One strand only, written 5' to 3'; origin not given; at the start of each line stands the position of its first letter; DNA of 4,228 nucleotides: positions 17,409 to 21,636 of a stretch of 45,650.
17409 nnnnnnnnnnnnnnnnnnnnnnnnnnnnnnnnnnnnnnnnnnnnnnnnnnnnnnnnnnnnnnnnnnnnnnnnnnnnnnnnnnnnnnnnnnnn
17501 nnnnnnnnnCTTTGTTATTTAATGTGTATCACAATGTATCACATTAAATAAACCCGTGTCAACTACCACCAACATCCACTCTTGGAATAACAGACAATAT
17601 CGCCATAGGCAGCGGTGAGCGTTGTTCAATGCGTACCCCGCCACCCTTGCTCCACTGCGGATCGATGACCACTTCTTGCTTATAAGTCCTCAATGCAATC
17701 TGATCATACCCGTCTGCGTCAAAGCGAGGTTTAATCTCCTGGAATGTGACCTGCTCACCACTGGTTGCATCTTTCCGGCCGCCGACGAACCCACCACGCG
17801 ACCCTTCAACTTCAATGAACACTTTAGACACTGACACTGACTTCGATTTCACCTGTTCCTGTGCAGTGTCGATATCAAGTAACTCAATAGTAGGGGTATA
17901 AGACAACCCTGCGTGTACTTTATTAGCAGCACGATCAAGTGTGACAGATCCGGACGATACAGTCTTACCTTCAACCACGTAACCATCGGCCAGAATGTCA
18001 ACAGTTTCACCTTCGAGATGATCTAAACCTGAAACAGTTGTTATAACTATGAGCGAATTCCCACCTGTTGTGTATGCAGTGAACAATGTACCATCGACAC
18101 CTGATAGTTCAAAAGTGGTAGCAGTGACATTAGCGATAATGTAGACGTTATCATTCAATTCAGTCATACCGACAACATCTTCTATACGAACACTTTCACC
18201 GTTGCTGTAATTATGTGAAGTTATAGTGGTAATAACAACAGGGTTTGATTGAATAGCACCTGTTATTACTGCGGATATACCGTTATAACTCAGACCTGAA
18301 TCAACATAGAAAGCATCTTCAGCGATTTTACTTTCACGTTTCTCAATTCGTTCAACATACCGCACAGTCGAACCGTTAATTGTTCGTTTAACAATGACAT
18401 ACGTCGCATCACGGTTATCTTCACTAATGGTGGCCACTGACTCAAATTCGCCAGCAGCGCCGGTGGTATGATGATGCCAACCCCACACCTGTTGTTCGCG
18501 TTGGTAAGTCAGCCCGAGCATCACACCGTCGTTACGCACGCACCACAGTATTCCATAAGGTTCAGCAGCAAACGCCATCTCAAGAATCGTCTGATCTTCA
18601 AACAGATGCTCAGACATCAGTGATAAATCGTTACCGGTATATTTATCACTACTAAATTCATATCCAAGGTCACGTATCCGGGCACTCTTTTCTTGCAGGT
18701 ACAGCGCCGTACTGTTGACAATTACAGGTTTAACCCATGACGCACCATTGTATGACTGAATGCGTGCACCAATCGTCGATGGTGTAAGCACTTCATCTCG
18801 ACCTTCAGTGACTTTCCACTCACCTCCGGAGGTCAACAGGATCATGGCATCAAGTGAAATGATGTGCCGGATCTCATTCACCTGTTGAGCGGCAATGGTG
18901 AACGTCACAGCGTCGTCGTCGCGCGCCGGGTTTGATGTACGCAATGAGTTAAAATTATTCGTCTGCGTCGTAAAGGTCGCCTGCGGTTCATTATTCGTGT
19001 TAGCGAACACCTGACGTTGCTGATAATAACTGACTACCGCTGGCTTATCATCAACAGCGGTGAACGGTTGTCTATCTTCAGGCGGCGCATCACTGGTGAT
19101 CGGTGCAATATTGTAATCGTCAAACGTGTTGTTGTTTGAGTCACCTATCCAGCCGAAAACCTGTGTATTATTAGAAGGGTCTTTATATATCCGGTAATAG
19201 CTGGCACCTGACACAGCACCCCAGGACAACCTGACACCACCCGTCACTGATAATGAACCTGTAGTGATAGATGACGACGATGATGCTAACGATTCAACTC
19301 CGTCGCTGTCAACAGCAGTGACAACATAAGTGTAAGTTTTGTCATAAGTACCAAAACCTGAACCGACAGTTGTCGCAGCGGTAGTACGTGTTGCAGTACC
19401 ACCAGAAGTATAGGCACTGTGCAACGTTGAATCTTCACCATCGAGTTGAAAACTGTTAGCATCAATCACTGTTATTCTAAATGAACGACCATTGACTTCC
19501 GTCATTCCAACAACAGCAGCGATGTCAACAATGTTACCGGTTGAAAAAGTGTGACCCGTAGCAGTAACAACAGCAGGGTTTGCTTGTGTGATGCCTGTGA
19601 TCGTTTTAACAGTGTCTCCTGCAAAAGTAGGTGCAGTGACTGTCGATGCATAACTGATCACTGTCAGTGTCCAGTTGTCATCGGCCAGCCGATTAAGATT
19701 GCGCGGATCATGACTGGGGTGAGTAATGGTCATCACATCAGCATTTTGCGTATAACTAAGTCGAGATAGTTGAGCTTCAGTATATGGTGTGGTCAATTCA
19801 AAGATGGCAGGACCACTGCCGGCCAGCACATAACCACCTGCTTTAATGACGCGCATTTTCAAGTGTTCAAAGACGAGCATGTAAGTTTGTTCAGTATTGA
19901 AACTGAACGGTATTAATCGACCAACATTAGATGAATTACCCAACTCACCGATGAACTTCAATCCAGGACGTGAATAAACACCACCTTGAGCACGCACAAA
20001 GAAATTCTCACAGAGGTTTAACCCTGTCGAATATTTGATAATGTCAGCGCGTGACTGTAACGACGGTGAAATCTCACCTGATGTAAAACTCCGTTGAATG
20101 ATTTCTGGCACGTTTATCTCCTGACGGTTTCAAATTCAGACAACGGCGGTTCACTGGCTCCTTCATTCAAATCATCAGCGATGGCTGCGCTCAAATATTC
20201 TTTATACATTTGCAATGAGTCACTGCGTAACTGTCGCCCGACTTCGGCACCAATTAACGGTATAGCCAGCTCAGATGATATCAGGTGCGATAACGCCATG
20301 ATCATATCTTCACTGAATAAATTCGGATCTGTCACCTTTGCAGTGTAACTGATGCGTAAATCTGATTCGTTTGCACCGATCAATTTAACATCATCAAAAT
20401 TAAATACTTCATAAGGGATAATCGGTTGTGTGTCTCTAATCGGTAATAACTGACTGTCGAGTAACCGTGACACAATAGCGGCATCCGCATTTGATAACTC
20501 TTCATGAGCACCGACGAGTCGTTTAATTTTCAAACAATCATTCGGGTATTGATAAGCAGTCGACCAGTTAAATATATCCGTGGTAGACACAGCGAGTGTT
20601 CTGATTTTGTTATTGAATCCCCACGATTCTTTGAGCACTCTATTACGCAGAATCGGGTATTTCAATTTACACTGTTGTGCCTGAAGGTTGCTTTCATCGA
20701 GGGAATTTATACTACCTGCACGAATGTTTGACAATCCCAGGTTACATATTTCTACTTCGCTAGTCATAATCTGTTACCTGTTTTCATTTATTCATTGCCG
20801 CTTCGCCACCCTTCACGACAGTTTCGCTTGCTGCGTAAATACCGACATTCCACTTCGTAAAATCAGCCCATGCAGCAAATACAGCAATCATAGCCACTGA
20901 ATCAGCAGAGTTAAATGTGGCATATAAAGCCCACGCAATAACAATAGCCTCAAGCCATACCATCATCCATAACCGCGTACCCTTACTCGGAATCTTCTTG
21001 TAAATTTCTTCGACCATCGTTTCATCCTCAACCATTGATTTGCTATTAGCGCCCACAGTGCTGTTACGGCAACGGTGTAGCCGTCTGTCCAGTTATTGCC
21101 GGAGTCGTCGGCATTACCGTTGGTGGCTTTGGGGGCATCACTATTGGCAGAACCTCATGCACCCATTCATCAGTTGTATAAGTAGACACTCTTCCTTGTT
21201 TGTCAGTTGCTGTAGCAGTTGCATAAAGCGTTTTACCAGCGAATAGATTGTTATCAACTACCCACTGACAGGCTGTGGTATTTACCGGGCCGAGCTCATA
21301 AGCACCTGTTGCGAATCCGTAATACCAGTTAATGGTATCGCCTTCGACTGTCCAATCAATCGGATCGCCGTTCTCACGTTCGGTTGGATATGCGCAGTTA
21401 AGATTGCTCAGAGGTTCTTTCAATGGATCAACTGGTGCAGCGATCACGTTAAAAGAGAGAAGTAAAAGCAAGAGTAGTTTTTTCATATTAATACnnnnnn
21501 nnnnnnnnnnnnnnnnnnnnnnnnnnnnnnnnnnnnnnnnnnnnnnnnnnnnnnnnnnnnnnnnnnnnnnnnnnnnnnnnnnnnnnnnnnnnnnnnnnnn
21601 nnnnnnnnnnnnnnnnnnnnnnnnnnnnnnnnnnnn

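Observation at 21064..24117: Accessory cassette inside the virion operon: LamG lectin-like protein, PhoD-like phosphoesterase and a signal-peptide protein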

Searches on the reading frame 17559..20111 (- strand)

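Call 3: search_protein_families(library=pfam, proteins=[window:17559-20111:-], max_evalue=1)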
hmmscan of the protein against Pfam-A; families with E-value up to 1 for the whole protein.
window:17559-20111:- (850 aa): 3 families
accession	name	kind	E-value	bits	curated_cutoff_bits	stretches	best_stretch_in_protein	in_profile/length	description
PF16190.11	E1_FCCH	-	2.1e-23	82.6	29.5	2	181-242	5-68/70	Ubiquitin-activating enzyme E1 FCCH domain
PF08813.17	Phage_tail_3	-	0.0004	20.5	24.2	1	648-685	2-40/165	Phage tail tube protein, TTP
PF21910.2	GH85_C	-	0.0078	17.1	27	1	291-330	17-54/95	GH85 endohexosaminidases, C-terminal domain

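Call 4: search_protein_families(library=phrogs, proteins=[window:17559-20111:-], max_evalue=0.01)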
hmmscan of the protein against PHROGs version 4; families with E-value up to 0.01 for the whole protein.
window:17559-20111:- (850 aa): 5 families
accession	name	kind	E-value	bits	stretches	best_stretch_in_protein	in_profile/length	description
phrog_376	-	tail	1.9e-196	655.7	1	3-849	5-711/712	tail protein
phrog_15566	-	tail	8e-120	401.9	1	350-849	41-551/552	tail protein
phrog_20269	-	unknown function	1.9e-48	166.3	1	1-197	2-197/374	-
phrog_30010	-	unknown function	3.5e-47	162.3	2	474-612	187-322/517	-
phrog_584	-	tail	1.2e-17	65.4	2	167-244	19-96/218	major tail protein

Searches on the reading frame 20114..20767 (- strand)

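Call 3: search_protein_families(library=pfam, proteins=[window:20114-20767:-], max_evalue=1)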
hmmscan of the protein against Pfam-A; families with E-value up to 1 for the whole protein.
window:20114-20767:- (217 aa): 0 families

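Call 4: search_protein_families(library=phrogs, proteins=[window:20114-20767:-], max_evalue=0.01)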
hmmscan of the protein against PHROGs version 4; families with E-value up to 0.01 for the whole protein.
window:20114-20767:- (217 aa): 3 families
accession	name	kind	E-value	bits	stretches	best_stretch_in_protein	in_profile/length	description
phrog_394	-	tail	9.3e-35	120.8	1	1-214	1-186/190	tail protein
phrog_9239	-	tail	4.5e-07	29.6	1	1-103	1-104/741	tail tubular protein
phrog_446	-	tail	0.00043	21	1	1-83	9-87/213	tail protein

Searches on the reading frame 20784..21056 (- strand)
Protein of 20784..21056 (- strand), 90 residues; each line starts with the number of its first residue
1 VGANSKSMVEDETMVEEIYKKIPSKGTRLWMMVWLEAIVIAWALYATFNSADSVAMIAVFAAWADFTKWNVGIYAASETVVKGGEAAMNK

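Call 3: search_protein_families(library=pfam, proteins=[window:20784-21056:-], max_evalue=1)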
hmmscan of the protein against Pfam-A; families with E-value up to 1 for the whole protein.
window:20784-21056:- (90 aa): 1 family
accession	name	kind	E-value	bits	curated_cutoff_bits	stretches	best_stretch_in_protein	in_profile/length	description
PF16479.10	DUF5056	-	0.13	12.9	28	1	4-56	11-63/93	Domain of unknown function (DUF5056)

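Call 4: search_protein_families(library=phrogs, proteins=[window:20784-21056:-], max_evalue=0.01)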
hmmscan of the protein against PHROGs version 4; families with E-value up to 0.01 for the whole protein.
window:20784-21056:- (90 aa): 0 families

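Call 62: search_dna_similar(query=window:20784-21056:-, collection=phages, mode=protein, max_evalue=0.01, max_rows=20)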
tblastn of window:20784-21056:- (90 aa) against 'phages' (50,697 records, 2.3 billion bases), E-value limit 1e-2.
No match.

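Call 90: search_protein_families(library=padloc, proteins=[window:20784-21056:-], max_evalue=0.01)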
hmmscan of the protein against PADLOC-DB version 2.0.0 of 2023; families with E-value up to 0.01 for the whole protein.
window:20784-21056:- (90 aa): 0 families

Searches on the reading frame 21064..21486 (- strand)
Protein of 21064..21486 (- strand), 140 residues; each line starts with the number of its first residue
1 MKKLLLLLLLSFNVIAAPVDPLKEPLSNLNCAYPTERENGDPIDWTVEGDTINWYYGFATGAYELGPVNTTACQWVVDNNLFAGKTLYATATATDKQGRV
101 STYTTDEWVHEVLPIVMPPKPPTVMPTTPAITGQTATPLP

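Call 3: search_protein_families(library=pfam, proteins=[window:21064-21486:-], max_evalue=1)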
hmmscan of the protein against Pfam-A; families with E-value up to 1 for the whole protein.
window:21064-21486:- (140 aa): 0 families

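Call 4: search_protein_families(library=phrogs, proteins=[window:21064-21486:-], max_evalue=0.01)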
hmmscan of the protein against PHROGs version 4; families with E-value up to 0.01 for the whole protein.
window:21064-21486:- (140 aa): 0 families

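Call 61: search_dna_similar(query=window:21064-21486:-, collection=phages, mode=protein, max_evalue=0.01, max_rows=20)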
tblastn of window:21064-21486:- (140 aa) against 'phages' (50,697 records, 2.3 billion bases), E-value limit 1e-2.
No match.

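Call 90: search_protein_families(library=padloc, proteins=[window:21064-21486:-], max_evalue=0.01)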
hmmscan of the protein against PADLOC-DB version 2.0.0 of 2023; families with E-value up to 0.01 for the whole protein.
window:21064-21486:- (140 aa): 0 families
